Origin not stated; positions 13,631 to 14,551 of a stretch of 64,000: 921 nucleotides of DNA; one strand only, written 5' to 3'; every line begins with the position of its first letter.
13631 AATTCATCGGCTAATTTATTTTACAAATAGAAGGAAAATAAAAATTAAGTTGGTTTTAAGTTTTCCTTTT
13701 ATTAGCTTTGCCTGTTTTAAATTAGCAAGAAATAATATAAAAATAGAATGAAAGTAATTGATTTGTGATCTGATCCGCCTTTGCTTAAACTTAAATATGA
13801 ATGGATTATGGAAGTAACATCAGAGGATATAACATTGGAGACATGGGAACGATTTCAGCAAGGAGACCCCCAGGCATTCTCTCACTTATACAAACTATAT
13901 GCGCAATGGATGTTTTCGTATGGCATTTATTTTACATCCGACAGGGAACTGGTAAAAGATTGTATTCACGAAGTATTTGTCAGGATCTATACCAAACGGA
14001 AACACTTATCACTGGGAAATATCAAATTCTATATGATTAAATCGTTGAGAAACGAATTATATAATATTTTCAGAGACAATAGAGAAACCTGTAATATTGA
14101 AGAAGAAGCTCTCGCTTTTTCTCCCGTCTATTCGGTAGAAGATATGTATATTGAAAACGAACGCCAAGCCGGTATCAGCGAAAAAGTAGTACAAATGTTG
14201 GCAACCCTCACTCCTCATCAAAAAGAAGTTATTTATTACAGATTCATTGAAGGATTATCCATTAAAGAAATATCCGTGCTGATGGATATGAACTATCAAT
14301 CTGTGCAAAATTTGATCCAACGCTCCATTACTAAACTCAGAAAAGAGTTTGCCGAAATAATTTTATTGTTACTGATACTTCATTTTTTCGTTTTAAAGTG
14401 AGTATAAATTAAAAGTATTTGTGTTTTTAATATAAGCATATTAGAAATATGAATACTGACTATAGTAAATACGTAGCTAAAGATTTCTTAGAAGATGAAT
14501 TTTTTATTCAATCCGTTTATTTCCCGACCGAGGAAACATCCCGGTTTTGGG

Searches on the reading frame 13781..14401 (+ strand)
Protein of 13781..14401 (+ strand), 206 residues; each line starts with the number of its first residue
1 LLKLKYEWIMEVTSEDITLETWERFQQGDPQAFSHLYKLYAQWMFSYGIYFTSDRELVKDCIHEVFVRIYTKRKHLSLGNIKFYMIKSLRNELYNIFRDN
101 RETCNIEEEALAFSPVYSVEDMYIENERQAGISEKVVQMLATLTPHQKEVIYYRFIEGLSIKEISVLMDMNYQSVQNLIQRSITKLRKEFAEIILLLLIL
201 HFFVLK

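Call 84: search_protein_families(library=pfam, proteins=[window:13781-14401:+], max_evalue=0.001)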
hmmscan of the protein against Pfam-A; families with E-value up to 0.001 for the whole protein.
window:13781-14401:+ (206 aa): 4 families
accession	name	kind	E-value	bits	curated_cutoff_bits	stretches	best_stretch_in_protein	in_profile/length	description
PF08281.18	Sigma70_r4_2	-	4.9e-13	49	25.7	1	134-186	2-54/54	Sigma-70, region 4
PF04545.22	Sigma70_r4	-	4.4e-09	36.2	24.1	1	140-188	2-50/50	Sigma-70, region 4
PF04542.20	Sigma70_r2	-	3e-06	27.4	24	1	36-101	1-69/71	Sigma-70 region 2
PF07638.17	Sigma70_ECF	-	0.00027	21.3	21.1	0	134-188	128-181/185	ECF sigma factor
